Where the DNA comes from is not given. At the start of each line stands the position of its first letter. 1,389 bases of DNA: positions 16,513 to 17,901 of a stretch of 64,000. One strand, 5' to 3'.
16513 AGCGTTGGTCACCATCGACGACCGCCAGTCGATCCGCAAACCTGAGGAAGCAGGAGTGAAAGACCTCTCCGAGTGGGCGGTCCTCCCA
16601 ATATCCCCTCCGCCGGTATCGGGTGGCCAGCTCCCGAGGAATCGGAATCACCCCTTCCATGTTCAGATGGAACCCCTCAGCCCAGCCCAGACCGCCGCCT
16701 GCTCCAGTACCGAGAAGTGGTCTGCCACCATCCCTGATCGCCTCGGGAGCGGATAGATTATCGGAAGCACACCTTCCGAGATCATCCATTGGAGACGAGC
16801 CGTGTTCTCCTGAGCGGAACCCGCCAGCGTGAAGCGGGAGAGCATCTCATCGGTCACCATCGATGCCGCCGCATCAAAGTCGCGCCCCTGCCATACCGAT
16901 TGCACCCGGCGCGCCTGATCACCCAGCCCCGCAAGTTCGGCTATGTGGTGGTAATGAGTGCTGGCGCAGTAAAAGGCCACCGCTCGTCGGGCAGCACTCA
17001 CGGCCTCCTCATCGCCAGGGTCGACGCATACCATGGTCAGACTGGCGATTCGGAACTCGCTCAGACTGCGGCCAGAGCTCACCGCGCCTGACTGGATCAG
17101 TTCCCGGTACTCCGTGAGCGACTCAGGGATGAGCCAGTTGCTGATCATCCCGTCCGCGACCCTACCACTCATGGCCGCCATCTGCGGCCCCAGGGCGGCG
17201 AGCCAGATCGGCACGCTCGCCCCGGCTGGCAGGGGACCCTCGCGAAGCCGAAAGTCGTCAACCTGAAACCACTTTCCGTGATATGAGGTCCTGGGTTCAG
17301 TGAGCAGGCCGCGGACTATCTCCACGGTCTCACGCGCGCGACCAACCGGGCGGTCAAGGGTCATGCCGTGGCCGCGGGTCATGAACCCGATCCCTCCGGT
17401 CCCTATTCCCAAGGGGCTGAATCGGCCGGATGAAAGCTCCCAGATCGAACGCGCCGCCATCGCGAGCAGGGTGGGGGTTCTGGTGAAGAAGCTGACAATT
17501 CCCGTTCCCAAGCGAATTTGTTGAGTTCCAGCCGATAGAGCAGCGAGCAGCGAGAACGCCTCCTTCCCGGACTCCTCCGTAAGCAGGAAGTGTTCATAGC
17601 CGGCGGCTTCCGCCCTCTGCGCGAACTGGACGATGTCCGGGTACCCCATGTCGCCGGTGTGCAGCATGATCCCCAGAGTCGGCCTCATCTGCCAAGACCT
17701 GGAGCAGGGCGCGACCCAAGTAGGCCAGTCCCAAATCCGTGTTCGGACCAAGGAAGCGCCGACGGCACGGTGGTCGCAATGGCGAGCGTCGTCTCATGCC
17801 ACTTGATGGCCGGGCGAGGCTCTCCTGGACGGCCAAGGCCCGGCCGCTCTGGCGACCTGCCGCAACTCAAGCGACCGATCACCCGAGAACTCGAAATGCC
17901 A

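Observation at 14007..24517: A roughly 10.5 kb single-strand operon coupling a Liv-type ABC importer to a TPP enzyme, an LLM oxidoreductase, an aryl-AMP ligase and an amidohydrolase-2: putative aromatic or organic acid uptake and activation pathway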

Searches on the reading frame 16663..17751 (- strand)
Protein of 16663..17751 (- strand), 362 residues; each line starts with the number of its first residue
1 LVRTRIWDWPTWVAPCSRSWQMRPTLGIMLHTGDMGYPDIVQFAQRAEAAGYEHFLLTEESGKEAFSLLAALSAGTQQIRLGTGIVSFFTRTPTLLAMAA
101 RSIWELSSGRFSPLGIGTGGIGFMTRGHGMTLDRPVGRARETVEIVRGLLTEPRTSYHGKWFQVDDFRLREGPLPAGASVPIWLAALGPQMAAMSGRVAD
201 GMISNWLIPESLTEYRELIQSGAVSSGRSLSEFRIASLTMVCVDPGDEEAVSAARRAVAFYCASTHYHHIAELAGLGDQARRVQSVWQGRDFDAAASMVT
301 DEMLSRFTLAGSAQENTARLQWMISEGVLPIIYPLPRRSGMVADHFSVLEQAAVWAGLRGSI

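Call 4: search_protein_families(library=pfam, proteins=[window:16663-17751:-])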
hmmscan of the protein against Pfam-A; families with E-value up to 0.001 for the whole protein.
window:16663-17751:- (362 aa): 1 family
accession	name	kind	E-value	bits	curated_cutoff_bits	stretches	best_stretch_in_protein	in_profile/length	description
PF00296.26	Bac_luciferase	-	9.3e-69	232.6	27.9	1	27-322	12-306/314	Luciferase-like monooxygenase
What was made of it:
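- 16663..17688 (-): Luciferase-like (LLM) oxidoreductase of the F420-dependent type. PF00296 scores 233 bits (call 4).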

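Call 5: search_protein_families(library=ncbifam, proteins=[window:16663-17751:-])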
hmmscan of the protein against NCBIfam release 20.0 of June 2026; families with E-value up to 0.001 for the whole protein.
window:16663-17751:- (362 aa): 28 families (the best 25 are shown)
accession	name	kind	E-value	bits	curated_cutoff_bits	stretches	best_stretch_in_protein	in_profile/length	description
TIGR04024.1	F420_NP1902A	hypoth_equivalog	2e-54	184.6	345.4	1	38-319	15-295/330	TIGR04024 family LLM class F420-dependent oxidoreductase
NF002619.0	PRK02271.1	equivalog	2.9e-47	161.5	276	1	34-332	10-304/329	5,10-methylenetetrahydromethanopterin reductase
TIGR03559.1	F420_Rv3520c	subfamily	6.4e-45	153.6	335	1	36-328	11-319/325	LLM class F420-dependent oxidoreductase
TIGR03555.1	F420_mer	equivalog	1.5e-40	139.6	348.7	1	34-331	8-302/325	5,10-methylenetetrahydromethanopterin reductase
TIGR03841.1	F420_Rv3093c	subfamily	5.2e-40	137.7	213.65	1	39-329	11-290/298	LLM class F420-dependent oxidoreductase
TIGR03617.1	F420_MSMEG_2256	subfamily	1.1e-36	126.4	278.15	1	44-323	1-288/318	TIGR03617 family F420-dependent LLM class oxidoreductase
TIGR03564.1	F420_MSMEG_4879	subfamily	7e-32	111.1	234.25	1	40-278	1-235/265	TIGR03564 family F420-dependent LLM class oxidoreductase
TIGR03619.1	F420_Rv2161c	subfamily_domain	7.2e-27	94.5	166.9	1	61-254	42-235/247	TIGR03619 family F420-dependent LLM class oxidoreductase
TIGR03857.1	F420_MSMEG_2249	hypoth_equivalog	1.5e-23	83.6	218.4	1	40-274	16-248/329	TIGR03857 family LLM class F420-dependent oxidoreductase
TIGR03557.1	F420_G6P_family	subfamily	3e-20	72.6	210.4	1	27-265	2-238/316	TIGR03557 family F420-dependent LLM class oxidoreductase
TIGR03560.1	F420_Rv1855c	subfamily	1.2e-19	71.1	231.4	1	35-232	10-221/227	TIGR03560 family F420-dependent LLM class oxidoreductase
TIGR03621.1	F420_MSMEG_2516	subfamily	1.2e-15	57.5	213.15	1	38-200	14-171/295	TIGR03621 family F420-dependent LLM class oxidoreductase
TIGR04465.1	ArgArg_F420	equivalog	1.6e-15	57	470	1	27-254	49-281/364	F420-dependent hydroxymycolic acid dehydrogenase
TIGR03620.1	F420_MSMEG_4141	subfamily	1.9e-14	53.7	219.8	2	27-122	5-100/280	TIGR03620 family F420-dependent LLM class oxidoreductase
TIGR03842.1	F420_CPS_4043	hypoth_equivalog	4.7e-14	52.2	295.45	1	27-328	3-302/329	TIGR03842 family LLM class F420-dependent oxidoreductase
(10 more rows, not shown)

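Call 15: search_solved_structures(query=window:16663-17688:-, max_evalue=1e-10)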
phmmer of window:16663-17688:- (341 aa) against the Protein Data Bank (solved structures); distinct sequences matched with E-value up to 1e-10: 9.
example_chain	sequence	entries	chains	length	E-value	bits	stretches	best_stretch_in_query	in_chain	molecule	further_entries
8qq8_A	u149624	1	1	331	4e-34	121.5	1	21-313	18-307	5,10-methylenetetrahydromethanopterin reductase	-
8qpl_A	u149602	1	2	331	4.1e-34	121.4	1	21-313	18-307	5,10-methylenetetrahydromethanopterin reductase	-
8qpm_A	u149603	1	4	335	4.3e-34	121.4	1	21-313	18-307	5,10-methylenetetrahydromethanopterin reductase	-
1z69_A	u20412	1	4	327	3.1e-31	112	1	19-313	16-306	Coenzyme F420-dependent N(5),N(10)-methylenetetrahydromethanopterin reductase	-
1f07_A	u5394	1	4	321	2.5e-28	102.5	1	18-309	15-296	COENZYME F420-DEPENDENT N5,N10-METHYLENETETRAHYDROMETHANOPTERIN REDUCTASE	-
1ezw_A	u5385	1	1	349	7e-22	81.3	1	19-314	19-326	COENZYME F420-DEPENDENT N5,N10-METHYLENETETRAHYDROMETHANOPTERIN REDUCTASE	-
9fp4_A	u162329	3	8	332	4.5e-12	49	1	7-232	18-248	F420-dependent hydroxymycolic acid dehydrogenase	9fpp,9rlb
9hav_A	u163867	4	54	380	5.2e-11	45.5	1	18-233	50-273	Luciferase family protein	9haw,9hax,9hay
3b4y_A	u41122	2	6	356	6.1e-11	45.3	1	31-237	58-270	PROBABLE F420-DEPENDENT GLUCOSE-6-PHOSPHATE DEHYDROGENASE FGD1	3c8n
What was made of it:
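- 16663..17688 (-): The named PDB hits are Mer, Fgd1 and fHMAD; one further hit is an unspecified 'Luciferase family protein' (call 15).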

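Call 62: find_homologous_proteins(query=window:16663-17688:-, max_evalue=1e-20)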
Query window:16663-17688:- (341 aa): 380 proteins with E <= 1e-20 among 8000 candidates; the best 120 are listed.
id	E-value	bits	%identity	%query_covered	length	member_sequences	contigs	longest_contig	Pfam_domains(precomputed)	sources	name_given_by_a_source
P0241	2.4e-214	729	96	100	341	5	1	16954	PF00296.27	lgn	-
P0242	9.8e-185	631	84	98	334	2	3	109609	PF00296.27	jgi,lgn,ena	-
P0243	5.7e-171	586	76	99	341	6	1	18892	PF00296.27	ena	-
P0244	4.5e-167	573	75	96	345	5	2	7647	PF00296.27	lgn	-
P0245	5.7e-163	560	73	99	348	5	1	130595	PF00296.27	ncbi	-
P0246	3.1e-160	551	72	99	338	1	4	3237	PF00296.27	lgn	-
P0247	4.3e-152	524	69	99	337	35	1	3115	PF00296.27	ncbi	-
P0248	6.3e-152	524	69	99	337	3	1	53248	PF00296.27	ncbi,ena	-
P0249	6.5e-151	520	69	95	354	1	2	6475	PF00296.27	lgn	-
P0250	4.0e-148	511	67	99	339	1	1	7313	PF00296.27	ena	-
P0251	8.5e-148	510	68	98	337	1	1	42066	PF00296.27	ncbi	-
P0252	1.0e-146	506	65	98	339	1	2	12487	PF00296.27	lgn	-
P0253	5.8e-146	504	67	98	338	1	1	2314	PF00296.27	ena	-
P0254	6.7e-145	500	64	99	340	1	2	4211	PF00296.27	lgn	-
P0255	6.8e-144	497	65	99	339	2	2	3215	PF00296.27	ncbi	ncbi:MAG: LLM class flavin-dependent oxidoreductase [Acidimicrobiales bacterium]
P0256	4.7e-143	494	65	98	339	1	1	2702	PF00296.27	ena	-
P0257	5.1e-143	494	65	97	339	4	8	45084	PF00296.27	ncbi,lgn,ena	-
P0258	5.6e-143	494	64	99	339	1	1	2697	PF00296.27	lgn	-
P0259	4.2e-142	491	65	97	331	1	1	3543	PF00296.27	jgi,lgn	jgi:alkanesulfonate monooxygenase SsuD/methylene tetrahydromethanopterin reductase-like flavin-depen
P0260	1.8e-141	489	66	97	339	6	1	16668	PF00296.27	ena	-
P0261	1.3e-138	480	65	96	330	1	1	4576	PF00296.27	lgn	-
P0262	1.1e-136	473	64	96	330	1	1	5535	PF00296.27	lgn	-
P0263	1.4e-131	457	61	97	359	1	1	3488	PF00296.27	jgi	jgi:5,10-methylenetetrahydromethanopterin reductase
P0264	5.2e-129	448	61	97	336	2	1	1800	PF00296.27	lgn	-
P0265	2.9e-128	446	58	97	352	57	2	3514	PF00296.27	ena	-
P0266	4.1e-128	445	59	97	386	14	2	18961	PF00296.27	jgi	jgi:alkanesulfonate monooxygenase SsuD/methylene tetrahydromethanopterin reductase-like flavin-depen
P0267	1.9e-127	443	59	97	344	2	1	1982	PF00296.27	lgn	-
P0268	2.5e-127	443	58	98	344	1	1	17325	PF00296.27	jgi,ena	jgi:alkanesulfonate monooxygenase SsuD/methylene tetrahydromethanopterin reductase-like flavin-depen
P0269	4.5e-127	442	59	97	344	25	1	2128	PF00296.27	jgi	jgi:alkanesulfonate monooxygenase SsuD/methylene tetrahydromethanopterin reductase-like flavin-depen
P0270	1.3e-126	440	60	98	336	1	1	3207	PF00296.27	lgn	-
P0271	1.7e-126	440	59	96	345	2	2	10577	PF00296.27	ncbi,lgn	-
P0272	2.3e-126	440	57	97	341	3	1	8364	PF00296.27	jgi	jgi:alkanesulfonate monooxygenase SsuD/methylene tetrahydromethanopterin reductase-like flavin-depen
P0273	3.9e-126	439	59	95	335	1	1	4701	PF00296.27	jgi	-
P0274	4.3e-126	439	59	98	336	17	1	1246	PF00296.27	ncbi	-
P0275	4.7e-126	438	58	97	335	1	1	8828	PF00296.27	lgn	-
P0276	7.5e-126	438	57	99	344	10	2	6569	PF00296.27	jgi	jgi:alkanesulfonate monooxygenase SsuD/methylene tetrahydromethanopterin reductase-like flavin-depen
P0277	1.0e-125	437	57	97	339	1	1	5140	PF00296.27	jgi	jgi:alkanesulfonate monooxygenase SsuD/methylene tetrahydromethanopterin reductase-like flavin-depen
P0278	1.5e-125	437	57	97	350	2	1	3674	PF00296.27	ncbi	-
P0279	3.8e-125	436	57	97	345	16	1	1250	PF00296.27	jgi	jgi:5,10-methylenetetrahydromethanopterin reductase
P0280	4.1e-125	435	60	97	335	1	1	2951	PF00296.27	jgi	jgi:alkanesulfonate monooxygenase SsuD/methylene tetrahydromethanopterin reductase-like flavin-depen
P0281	4.5e-125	435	58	98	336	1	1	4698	PF00296.27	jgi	jgi:alkanesulfonate monooxygenase SsuD/methylene tetrahydromethanopterin reductase-like flavin-depen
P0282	1.4e-124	434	58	98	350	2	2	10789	PF00296.27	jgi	-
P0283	1.6e-124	434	59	98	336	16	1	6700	PF00296.27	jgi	jgi:5,10-methylenetetrahydromethanopterin reductase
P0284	3.1e-124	433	57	97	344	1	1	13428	PF00296.27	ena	-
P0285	3.4e-124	432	58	98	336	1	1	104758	PF00296.27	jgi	jgi:5,10-methylenetetrahydromethanopterin reductase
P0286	6.6e-124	431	59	98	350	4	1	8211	PF00296.27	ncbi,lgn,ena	-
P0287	6.9e-124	431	57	98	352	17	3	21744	PF00296.27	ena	-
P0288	7.9e-124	431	57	97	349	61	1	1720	PF00296.27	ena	-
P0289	1.4e-123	430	57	97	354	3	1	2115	PF00296.27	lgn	-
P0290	1.4e-123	430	57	97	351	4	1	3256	PF00296.27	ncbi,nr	ncbi:MAG TPA: LLM class flavin-dependent oxidoreductase [Candidatus Dormibacteraeota bacterium]|nr:L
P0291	1.7e-123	430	58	97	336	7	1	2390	PF00296.27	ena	-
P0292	1.9e-123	430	58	97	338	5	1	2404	PF00296.27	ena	-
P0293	6.6e-123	428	57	97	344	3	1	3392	PF00296.27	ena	-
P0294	7.4e-123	428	59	98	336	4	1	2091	PF00296.27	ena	-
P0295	7.8e-123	428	59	98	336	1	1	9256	PF00296.27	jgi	jgi:5,10-methylenetetrahydromethanopterin reductase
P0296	1.0e-122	428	58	97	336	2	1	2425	PF00296.27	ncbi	-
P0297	1.1e-122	427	56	99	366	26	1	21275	PF00296.27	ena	-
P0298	1.2e-122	427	60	97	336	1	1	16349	PF00296.27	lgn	-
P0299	1.3e-122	427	56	97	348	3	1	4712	PF00296.27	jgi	-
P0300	1.6e-122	427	56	97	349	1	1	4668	PF00296.27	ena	-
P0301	2.3e-122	426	56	97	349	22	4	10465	PF00296.27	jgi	jgi:alkanesulfonate monooxygenase SsuD/methylene tetrahydromethanopterin reductase-like flavin-depen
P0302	2.3e-122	426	58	99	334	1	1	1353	PF00296.27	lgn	-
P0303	2.8e-122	426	58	97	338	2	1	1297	PF00296.27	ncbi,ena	-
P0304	2.8e-122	426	56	98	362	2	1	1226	PF00296.27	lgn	-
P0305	3.7e-122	426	57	97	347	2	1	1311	PF00296.27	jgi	jgi:alkanesulfonate monooxygenase SsuD/methylene tetrahydromethanopterin reductase-like flavin-depen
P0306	4.8e-122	425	59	97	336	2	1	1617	PF00296.27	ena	-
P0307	5.5e-122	425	58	98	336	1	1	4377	PF00296.27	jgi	jgi:5,10-methylenetetrahydromethanopterin reductase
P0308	7.4e-122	425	55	97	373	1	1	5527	PF00296.27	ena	-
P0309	7.5e-122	425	59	96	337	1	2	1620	PF00296.27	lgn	-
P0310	8.3e-122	425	57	97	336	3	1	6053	PF00296.27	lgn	-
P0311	9.2e-122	424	59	98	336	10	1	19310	PF00296.27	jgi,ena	-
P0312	1.1e-121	424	56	97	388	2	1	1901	PF00296.27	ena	-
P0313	1.1e-121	424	58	98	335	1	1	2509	PF00296.27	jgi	jgi:alkanesulfonate monooxygenase SsuD/methylene tetrahydromethanopterin reductase-like flavin-depen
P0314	1.2e-121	424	55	97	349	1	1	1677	PF00296.27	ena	-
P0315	2.0e-121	423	58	98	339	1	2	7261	PF00296.27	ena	-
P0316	2.1e-121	423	57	97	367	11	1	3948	PF00296.27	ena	-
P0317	2.7e-121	423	57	98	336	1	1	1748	PF00296.27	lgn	-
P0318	3.2e-121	423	58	98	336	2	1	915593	PF00296.27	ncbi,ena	-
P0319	3.5e-121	422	57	98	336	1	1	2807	PF00296.27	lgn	-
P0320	4.0e-121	422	57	98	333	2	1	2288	PF00296.27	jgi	jgi:alkanesulfonate monooxygenase SsuD/methylene tetrahydromethanopterin reductase-like flavin-depen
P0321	4.8e-121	422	56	97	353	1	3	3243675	PF00296.27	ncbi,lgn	-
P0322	5.1e-121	422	58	97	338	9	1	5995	PF00296.27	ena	-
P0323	7.6e-121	421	57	98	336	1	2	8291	PF00296.27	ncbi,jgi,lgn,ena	ncbi:MAG: LLM class flavin-dependent oxidoreductase [Xanthobacteraceae bacterium]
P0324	7.9e-121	421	56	97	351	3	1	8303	PF00296.27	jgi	-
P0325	1.2e-120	421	56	98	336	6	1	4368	PF00296.27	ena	-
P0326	3.5e-120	419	56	97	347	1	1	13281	PF00296.27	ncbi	-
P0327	4.2e-120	419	56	97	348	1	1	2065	PF00296.27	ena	-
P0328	1.4e-119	417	56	98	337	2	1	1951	PF00296.27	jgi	jgi:5,10-methylenetetrahydromethanopterin reductase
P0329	2.2e-119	417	55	98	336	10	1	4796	PF00296.27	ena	-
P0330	2.4e-119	416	60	91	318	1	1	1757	PF00296.27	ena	-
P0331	3.4e-119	416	57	98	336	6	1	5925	PF00296.27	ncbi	-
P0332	6.5e-119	415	57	98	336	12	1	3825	PF00296.27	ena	-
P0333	1.6e-118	414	57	97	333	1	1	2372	PF00296.27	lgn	-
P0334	1.6e-118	414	56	98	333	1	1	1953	PF00296.27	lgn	-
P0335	3.9e-118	412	56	97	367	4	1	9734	PF00296.27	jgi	-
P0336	9.2e-118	411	55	98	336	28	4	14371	PF00296.27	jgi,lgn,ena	jgi:5,10-methylenetetrahydromethanopterin reductase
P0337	1.6e-117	410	57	98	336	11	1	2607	PF00296.27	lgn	-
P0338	4.4e-117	409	57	97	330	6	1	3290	PF00296.27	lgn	-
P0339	5.2e-117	409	56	97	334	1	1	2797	PF00296.27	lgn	-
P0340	5.6e-117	409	55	98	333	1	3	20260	PF00296.27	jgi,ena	-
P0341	1.0e-116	408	58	91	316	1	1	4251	PF00296.27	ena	-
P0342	1.2e-116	408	57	96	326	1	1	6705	PF00296.27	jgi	jgi:probable F420-dependent oxidoreductase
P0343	2.8e-116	406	53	97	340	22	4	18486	PF00296.27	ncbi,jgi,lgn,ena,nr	ncbi:MAG: LLM class flavin-dependent oxidoreductase [Chloroflexi bacterium]|nr:MAG: LLM class flavin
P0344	6.1e-116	405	55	96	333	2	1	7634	PF00296.27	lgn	-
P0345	6.7e-116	405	57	97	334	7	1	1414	PF00296.27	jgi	-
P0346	1.6e-115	404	52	98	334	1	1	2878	PF00296.27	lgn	-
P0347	1.9e-114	400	53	99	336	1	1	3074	PF00296.27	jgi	jgi:alkanesulfonate monooxygenase SsuD/methylene tetrahydromethanopterin reductase-like flavin-depen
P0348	2.1e-114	400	54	98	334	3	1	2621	PF00296.27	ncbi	-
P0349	2.7e-114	400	55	97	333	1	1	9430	PF00296.27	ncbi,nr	ncbi:MAG: LLM class flavin-dependent oxidoreductase [Acidobacteria bacterium]|nr:LLM class flavin-de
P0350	3.1e-114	400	55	98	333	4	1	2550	PF00296.27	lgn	-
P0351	3.2e-114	400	53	98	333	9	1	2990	PF00296.27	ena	-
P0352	1.1e-113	398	54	98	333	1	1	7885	PF00296.27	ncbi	-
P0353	1.6e-113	397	54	98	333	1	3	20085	PF00296.27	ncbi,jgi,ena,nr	ncbi:MAG TPA: LLM class flavin-dependent oxidoreductase [Chloroflexota bacterium]|nr:LLM class flavi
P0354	1.9e-113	397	53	98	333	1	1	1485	PF00296.27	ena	-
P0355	2.8e-113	397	55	98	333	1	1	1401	PF00296.27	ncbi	-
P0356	2.9e-113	396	55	97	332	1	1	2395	PF00296.27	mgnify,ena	mgnify:CR=1 FL=1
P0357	5.5e-113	396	56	97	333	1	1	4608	PF00296.27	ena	-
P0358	6.2e-113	395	53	98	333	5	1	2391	PF00296.27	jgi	-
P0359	8.9e-113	395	55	97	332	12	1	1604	PF00296.27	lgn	-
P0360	9.3e-113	395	55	97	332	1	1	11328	PF00296.27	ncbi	-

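Call 63: find_encoding_contigs(protein=P0321, flank=8000, max_places=1)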
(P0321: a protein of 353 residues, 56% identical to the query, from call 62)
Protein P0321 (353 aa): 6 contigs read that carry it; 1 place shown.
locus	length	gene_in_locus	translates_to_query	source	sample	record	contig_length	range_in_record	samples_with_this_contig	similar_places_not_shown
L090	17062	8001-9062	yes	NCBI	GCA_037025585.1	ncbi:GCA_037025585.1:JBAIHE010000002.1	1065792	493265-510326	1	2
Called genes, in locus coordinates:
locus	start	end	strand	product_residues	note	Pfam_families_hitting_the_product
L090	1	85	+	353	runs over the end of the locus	PF00532:Peripla_BP_1, PF13407:Peripla_BP_4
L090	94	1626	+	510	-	PF00005:ABC_tran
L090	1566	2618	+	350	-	PF02653:BPD_transp_2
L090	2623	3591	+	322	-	PF00710:Asparaginase, PF17763:Asparaginase_C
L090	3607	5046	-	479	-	PF03951:Gln-synt_N, PF00120:Gln-synt_C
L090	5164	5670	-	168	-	PF01713:Smr (weak)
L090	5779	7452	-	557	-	PF00501:AMP-binding, PF13193:AMP-binding_C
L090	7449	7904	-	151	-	PF22381:Staph_reg_Sar_Rot (faint), PF01047:MarR, PF12802:MarR_2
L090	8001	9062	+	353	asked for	PF00296:Bac_luciferase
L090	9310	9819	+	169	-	PF00484:Pro_CA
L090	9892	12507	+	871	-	PF00311:PEPcase, PF14010:PEPcase_2 (weak)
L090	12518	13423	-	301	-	PF01261:AP_endonuc_2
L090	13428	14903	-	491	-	PF00370:FGGY_N, PF02782:FGGY_C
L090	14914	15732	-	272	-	PF03437:BtpA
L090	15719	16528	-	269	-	PF01047:MarR (weak), PF08220:HTH_DeoR, PF08279:HTH_11, PF13412:HTH_24 (faint), PF25213:HVO_A0261_N (weak), PF00455:DeoRC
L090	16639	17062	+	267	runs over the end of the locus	PF00294:PfkB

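Call 64: find_encoding_contigs(protein=P0318, flank=8000, max_places=1)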
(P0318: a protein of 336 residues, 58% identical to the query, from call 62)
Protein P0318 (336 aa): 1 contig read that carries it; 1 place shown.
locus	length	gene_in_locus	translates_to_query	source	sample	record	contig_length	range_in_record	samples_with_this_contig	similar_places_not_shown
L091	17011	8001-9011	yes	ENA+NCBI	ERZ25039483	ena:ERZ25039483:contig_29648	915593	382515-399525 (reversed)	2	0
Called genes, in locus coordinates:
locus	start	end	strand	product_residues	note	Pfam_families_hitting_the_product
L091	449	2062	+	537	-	PF01933:CofD, PF01983:CofC, PF12804:NTP_transf_3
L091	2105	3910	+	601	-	PF04055:Radical_SAM (faint)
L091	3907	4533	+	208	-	PF19288:CofH_C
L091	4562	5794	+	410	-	PF01494:FAD_binding_3, PF22607:FAD_binding-like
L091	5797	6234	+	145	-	PF00903:Glyoxalase, PF13669:Glyoxalase_4 (weak)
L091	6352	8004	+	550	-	PF00501:AMP-binding, PF13193:AMP-binding_C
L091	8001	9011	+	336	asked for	PF00296:Bac_luciferase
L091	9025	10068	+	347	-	PF09084:NMT1, PF12974:Phosphonate-bd (faint)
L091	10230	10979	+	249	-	PF00005:ABC_tran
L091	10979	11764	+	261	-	PF00528:BPD_transp_1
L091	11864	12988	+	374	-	PF01658:Inos-1-P_synth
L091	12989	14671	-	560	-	PF00005:ABC_tran, PF02463:SMC_N (faint), PF13401:AAA_22 (faint), PF13476:AAA_23 (faint), PF13555:AAA_29 (faint), PF13238:AAA_18 (faint), PF12848:ABC_tran_Xtn, PF00005:ABC_tran, +1 more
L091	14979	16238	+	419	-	PF01494:FAD_binding_3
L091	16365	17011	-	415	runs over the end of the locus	PF07690:MFS_1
